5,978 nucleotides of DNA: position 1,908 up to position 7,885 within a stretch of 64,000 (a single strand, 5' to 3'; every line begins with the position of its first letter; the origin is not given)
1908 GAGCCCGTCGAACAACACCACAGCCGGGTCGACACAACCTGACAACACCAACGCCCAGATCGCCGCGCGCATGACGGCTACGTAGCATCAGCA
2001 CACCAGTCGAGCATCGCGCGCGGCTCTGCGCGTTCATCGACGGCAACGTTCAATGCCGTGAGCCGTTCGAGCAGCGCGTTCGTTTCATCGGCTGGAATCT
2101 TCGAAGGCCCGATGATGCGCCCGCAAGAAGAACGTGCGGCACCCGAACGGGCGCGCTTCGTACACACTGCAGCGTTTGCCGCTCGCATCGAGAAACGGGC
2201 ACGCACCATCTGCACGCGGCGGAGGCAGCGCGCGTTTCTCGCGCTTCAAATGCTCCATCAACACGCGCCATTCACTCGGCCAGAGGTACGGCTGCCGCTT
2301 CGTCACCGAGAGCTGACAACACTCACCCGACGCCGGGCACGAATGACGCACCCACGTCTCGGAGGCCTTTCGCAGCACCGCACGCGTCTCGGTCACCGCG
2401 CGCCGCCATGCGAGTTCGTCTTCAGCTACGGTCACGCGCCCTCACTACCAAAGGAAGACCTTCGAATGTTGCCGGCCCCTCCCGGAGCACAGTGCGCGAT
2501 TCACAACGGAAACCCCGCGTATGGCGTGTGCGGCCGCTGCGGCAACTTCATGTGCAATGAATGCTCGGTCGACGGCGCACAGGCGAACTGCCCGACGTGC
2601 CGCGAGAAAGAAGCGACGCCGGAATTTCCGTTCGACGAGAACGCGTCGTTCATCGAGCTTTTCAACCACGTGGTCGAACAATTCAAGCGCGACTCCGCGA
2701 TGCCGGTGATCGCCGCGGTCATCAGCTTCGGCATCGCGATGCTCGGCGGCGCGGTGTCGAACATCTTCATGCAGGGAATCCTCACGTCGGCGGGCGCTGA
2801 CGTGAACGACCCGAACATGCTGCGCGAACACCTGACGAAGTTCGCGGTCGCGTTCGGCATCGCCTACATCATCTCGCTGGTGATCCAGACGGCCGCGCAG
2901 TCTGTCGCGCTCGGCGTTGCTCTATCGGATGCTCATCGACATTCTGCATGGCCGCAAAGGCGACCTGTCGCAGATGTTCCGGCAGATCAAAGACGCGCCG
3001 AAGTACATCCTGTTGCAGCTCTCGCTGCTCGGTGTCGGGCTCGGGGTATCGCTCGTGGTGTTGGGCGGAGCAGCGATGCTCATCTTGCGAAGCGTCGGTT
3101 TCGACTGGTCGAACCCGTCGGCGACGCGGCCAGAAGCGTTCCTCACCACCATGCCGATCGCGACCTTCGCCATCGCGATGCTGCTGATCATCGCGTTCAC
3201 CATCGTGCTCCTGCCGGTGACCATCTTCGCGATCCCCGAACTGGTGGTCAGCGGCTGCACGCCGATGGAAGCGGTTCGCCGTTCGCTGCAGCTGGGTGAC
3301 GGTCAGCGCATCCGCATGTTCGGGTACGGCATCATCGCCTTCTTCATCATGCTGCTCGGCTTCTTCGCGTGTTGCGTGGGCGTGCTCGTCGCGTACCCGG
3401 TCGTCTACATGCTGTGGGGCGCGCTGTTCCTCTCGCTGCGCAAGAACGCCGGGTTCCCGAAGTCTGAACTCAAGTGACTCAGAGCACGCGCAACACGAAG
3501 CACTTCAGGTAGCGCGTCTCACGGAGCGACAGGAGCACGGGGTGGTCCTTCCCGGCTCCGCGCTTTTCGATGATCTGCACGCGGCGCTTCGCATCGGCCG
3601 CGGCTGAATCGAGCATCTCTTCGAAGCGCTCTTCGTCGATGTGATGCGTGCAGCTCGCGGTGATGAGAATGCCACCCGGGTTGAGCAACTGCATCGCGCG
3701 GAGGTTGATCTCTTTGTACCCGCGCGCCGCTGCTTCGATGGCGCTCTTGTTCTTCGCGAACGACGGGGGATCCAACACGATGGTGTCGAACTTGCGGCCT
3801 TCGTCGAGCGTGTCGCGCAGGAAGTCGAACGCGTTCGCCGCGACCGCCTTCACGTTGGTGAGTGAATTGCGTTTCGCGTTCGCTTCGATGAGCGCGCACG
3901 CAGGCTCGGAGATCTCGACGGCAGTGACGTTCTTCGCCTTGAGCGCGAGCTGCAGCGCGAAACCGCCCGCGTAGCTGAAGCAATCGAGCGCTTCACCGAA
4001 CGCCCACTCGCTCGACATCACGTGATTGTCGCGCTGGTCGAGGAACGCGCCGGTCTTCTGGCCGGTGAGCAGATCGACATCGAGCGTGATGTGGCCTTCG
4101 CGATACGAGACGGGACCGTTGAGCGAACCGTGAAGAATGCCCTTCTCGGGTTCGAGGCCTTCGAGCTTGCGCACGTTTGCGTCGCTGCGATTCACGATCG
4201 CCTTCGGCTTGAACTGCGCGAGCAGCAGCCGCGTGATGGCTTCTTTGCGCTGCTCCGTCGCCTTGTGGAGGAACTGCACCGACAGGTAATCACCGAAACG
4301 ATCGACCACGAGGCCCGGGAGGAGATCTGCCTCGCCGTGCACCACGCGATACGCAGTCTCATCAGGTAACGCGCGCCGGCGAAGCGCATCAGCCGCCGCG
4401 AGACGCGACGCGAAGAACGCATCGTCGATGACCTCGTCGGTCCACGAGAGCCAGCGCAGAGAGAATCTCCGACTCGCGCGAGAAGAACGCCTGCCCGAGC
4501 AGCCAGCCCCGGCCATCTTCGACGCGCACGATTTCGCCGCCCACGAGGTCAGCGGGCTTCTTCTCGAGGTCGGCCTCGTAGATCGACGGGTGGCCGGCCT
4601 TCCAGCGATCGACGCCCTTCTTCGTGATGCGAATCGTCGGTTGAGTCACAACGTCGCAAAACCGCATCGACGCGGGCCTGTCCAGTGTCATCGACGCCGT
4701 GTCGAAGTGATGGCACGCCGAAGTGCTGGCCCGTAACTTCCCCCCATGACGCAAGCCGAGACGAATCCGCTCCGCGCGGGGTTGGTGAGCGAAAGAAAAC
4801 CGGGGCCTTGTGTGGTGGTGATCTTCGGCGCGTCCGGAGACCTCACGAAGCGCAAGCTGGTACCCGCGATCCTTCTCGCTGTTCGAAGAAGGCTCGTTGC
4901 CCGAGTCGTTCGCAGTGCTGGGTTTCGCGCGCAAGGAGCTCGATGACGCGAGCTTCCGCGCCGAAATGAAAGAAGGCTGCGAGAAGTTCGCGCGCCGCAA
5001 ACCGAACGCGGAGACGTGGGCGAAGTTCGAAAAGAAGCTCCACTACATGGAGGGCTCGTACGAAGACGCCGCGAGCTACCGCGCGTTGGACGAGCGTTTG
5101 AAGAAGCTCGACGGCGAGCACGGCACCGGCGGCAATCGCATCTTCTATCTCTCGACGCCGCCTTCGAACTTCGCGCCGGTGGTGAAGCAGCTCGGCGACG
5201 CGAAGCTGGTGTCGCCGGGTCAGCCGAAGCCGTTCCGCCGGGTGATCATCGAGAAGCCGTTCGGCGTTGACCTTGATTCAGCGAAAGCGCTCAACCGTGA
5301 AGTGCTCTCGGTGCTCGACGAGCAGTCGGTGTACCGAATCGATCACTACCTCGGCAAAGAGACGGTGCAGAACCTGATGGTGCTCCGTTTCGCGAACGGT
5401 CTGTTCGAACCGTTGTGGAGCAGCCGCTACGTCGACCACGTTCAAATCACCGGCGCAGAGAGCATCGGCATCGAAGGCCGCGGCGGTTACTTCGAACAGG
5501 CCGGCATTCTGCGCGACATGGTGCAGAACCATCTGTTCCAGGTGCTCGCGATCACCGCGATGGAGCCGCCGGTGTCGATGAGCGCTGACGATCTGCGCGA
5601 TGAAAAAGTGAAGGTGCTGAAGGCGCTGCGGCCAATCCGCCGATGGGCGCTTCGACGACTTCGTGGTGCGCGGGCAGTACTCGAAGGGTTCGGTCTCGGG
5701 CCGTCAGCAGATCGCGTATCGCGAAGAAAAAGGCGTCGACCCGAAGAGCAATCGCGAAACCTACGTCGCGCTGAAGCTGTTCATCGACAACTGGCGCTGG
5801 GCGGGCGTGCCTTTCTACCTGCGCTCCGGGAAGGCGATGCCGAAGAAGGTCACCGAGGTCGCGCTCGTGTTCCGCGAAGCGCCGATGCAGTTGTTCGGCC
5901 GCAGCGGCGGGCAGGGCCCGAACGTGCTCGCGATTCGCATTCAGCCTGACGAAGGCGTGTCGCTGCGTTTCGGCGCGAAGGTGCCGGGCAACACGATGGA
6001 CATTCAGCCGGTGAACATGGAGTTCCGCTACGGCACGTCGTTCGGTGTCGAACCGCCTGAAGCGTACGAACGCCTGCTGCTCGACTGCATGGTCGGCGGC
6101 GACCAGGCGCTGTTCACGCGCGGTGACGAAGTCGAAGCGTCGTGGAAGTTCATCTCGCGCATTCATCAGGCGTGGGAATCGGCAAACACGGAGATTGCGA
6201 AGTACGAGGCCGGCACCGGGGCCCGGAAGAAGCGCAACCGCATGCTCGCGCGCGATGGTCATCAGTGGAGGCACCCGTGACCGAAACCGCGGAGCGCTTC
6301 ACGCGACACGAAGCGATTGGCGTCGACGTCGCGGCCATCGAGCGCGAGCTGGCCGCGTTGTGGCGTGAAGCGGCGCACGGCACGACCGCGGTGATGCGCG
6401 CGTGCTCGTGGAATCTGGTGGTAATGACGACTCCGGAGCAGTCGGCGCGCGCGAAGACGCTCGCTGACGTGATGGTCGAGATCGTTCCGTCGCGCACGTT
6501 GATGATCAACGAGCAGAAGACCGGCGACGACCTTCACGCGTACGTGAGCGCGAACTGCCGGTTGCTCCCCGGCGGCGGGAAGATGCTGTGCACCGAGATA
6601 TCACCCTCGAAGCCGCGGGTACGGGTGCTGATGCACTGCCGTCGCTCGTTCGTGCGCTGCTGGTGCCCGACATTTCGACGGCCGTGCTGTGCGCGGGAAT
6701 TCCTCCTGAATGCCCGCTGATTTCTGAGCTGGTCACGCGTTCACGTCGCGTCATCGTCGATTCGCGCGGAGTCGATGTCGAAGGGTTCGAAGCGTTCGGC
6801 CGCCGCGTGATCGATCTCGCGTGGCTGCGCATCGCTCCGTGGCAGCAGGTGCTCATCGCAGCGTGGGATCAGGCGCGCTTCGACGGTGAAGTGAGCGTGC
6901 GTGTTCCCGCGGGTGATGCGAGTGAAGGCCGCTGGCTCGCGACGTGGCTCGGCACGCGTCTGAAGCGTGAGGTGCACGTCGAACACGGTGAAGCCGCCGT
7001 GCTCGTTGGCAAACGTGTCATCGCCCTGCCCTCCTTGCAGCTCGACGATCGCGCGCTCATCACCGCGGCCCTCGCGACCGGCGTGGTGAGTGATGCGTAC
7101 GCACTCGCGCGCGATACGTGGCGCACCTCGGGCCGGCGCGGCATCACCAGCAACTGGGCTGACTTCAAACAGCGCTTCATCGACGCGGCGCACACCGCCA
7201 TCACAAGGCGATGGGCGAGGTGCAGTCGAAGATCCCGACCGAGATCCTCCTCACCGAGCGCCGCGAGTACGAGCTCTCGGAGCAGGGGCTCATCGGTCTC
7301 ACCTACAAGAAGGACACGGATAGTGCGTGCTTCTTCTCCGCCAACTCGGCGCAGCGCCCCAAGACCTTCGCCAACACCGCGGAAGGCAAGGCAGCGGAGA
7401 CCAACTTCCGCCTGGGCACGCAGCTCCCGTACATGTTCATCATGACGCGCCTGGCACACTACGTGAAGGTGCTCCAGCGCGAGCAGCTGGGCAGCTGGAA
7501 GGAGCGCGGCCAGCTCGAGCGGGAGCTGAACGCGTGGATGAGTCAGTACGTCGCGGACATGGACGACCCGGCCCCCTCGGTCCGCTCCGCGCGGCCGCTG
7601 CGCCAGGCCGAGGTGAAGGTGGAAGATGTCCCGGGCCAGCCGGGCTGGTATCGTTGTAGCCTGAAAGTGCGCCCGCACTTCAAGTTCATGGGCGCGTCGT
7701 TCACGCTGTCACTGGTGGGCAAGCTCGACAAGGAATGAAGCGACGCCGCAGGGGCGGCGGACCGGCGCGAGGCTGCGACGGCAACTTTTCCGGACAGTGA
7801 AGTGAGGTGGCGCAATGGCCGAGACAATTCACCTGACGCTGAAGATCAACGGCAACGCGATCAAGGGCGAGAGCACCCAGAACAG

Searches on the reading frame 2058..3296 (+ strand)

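Call 51: search_protein_families(library=pfam, proteins=[window:2058-3296:+], max_evalue=0.001)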
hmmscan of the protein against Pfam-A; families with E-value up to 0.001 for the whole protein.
window:2058-3296:+ (413 aa): 1 family
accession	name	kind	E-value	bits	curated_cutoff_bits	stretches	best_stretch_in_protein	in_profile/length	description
PF00643.29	zf-B_box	-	0.00059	20.4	24.1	1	144-171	4-31/42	B-box zinc finger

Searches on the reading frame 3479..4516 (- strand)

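Call 51: search_protein_families(library=pfam, proteins=[window:3479-4516:-], max_evalue=0.001)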
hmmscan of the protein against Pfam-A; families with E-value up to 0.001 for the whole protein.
window:3479-4516:- (345 aa): 10 families
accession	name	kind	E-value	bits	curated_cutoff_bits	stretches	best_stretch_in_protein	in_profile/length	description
PF10672.15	Methyltrans_SAM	-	6.8e-10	39.1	27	1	128-294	78-244/286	S-adenosylmethionine-dependent methyltransferase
PF13847.12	Methyltransf_31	-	6.2e-09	36.1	27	1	176-298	7-127/145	Methyltransferase domain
PF03602.21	Cons_hypoth95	-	2.4e-08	34.3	24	1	171-287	40-151/182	Conserved hypothetical protein 95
PF05175.20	MTS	-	1.3e-07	31.9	23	1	173-304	32-156/170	Methyltransferase small domain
PF09445.16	Methyltransf_15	-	7.1e-07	29.4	22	1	176-251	4-80/165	RNA cap guanine-N2 methyltransferase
PF01189.24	Methyltr_RsmB-F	-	2.9e-06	27.5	27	1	188-299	27-151/199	16S rRNA methyltransferase RsmB/F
PF13649.12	Methyltransf_25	-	5.7e-05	24.2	27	1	181-248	6-70/97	Methyltransferase domain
PF02390.23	Methyltransf_4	-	5.9e-05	23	24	1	184-326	13-149/173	Putative methyltransferase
PF05958.17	tRNA_U5-meth_tr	-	0.00018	21.1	23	1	176-244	205-272/357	tRNA (Uracil-5-)-methyltransferase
PF02005.22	TRM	-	0.00096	18.9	27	0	176-265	53-141/376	N2,N2-dimethylguanosine tRNA methyltransferase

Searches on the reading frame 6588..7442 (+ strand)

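Call 51: search_protein_families(library=pfam, proteins=[window:6588-7442:+], max_evalue=0.001)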
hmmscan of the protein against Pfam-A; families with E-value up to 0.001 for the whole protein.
window:6588-7442:+ (285 aa): 2 families
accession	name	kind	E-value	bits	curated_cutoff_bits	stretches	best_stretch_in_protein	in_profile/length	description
PF20171.3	OpcA_G6PD_C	-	1.6e-07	32.2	27.7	1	74-162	3-89/135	Glucose-6-phosphate dehydrogenase subunit C-terminal domain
PF10128.15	OpcA_G6PD_assem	-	3.8e-07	30.6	27.9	1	5-62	46-106/118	Glucose-6-phosphate dehydrogenase subunit N-terminal domain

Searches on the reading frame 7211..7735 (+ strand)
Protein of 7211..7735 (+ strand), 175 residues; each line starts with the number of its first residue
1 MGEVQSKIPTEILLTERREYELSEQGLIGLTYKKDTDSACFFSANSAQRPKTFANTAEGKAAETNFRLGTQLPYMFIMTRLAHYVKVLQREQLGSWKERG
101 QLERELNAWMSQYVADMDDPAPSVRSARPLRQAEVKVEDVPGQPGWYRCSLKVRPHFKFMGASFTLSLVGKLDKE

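Call 51: search_protein_families(library=pfam, proteins=[window:7211-7735:+], max_evalue=0.001)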
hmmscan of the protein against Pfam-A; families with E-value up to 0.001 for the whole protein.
window:7211-7735:+ (175 aa): 2 families
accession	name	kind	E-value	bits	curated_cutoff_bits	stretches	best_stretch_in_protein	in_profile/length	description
PF18945.5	VipB_2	-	6.9e-45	152.3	27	1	62-172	2-112/112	EvpB/VC_A0108, tail sheath gpW/gp25-like domain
PF05943.17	VipB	-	7.4e-13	48.6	27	1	2-48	255-301/301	EvpB/VC_A0108, tail sheath N-terminal domain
